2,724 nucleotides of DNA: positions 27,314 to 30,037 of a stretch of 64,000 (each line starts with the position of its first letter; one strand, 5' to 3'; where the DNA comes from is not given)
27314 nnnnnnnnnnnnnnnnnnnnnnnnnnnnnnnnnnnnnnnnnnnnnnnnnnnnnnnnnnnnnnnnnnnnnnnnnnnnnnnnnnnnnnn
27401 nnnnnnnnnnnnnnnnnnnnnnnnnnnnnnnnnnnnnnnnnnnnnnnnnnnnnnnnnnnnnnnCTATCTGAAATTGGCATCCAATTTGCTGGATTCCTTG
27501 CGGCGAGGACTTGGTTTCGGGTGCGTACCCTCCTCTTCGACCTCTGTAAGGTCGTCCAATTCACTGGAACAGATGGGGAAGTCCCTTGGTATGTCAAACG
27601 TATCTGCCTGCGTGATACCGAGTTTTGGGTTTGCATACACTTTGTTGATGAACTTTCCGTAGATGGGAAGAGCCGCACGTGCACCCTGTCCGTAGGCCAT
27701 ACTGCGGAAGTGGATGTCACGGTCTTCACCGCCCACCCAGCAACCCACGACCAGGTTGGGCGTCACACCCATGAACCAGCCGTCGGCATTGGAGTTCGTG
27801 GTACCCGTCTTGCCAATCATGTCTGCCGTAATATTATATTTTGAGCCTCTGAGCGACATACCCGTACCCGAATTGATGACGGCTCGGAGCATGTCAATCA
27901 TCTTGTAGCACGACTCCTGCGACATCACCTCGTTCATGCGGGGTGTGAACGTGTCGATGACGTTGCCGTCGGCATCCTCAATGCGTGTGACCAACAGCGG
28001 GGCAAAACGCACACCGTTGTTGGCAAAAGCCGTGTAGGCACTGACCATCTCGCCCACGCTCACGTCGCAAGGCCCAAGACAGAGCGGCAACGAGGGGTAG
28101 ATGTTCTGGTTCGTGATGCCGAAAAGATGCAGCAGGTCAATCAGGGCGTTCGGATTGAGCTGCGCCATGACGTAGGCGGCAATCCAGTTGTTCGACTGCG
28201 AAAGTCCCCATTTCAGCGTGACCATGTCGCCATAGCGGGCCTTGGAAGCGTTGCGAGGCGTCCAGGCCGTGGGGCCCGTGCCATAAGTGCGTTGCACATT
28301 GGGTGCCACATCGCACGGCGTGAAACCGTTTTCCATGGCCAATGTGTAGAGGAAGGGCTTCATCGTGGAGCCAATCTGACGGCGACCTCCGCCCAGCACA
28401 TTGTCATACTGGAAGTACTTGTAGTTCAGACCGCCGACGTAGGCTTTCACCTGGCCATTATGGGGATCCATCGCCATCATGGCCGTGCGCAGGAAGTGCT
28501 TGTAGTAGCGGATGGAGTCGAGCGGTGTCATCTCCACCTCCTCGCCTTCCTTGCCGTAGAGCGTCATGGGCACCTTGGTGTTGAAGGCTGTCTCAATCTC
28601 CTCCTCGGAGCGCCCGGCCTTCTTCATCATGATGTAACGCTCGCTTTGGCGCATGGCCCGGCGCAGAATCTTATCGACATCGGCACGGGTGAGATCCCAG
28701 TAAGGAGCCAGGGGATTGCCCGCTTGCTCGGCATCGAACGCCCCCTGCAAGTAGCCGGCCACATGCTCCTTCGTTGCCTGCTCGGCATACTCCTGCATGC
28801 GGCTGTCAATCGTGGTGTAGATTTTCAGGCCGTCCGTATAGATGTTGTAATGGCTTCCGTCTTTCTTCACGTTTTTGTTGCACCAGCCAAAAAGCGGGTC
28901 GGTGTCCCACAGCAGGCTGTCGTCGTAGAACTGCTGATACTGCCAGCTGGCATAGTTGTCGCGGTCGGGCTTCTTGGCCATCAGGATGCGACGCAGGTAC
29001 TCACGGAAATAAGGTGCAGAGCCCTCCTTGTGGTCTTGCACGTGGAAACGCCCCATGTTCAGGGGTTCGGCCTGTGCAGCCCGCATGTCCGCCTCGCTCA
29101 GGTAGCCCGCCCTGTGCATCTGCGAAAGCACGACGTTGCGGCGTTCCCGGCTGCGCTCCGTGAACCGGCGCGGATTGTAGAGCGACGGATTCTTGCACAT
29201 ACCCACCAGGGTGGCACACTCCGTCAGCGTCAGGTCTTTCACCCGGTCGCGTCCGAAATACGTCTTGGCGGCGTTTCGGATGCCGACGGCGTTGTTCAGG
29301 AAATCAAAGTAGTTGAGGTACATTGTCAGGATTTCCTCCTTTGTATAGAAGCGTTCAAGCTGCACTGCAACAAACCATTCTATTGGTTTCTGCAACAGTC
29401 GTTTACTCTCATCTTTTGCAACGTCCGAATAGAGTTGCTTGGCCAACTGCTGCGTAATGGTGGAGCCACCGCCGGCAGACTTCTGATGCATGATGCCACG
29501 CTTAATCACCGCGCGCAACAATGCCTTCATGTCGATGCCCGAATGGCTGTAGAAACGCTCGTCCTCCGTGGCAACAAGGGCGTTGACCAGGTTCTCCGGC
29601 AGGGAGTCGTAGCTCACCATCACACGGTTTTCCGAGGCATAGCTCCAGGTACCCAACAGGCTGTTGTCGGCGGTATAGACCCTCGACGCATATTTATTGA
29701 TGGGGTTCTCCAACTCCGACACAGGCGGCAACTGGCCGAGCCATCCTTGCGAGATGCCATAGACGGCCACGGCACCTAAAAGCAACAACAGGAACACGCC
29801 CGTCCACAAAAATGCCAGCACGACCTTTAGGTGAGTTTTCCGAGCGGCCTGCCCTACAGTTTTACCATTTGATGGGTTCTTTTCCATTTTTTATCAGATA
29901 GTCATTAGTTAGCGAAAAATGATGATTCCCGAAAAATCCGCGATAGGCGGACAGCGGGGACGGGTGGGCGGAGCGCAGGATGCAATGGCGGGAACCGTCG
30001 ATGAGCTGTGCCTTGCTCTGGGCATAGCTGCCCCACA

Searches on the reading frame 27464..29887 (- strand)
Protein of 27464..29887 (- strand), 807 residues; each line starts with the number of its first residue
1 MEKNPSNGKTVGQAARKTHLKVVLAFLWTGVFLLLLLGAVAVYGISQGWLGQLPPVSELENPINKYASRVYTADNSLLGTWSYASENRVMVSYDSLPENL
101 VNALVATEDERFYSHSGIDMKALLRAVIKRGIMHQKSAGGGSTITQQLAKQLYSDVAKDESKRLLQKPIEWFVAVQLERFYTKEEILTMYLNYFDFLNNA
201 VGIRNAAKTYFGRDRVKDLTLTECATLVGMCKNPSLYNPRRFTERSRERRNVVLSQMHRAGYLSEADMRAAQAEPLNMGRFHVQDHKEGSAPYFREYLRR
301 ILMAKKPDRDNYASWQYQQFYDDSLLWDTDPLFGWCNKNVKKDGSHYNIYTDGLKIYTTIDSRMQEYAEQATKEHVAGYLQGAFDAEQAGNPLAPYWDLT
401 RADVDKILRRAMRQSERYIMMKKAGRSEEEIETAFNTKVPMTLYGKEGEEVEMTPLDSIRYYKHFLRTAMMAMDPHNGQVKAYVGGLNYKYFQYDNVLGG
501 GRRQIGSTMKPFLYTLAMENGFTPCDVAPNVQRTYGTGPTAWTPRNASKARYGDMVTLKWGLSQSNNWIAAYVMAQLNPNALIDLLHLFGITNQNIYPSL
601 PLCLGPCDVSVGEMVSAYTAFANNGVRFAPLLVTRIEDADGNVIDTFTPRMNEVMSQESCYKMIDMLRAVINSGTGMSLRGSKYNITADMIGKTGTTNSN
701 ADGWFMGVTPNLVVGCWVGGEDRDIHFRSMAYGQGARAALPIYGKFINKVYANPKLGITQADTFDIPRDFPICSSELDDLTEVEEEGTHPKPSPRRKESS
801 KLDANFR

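Call 63: search_protein_families(library=pfam, proteins=[window:27464-29887:-], max_evalue=0.00001)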
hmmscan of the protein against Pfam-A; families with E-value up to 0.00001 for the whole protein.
window:27464-29887:- (807 aa): 2 families
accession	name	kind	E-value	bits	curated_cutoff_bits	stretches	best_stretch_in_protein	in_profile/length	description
PF00912.28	Transgly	-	1.3e-56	191.2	27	1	77-258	4-178/178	Transglycosylase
PF00905.27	Transpeptidase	-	9.1e-25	87.9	22.1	1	469-710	2-266/299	Penicillin binding protein transpeptidase domain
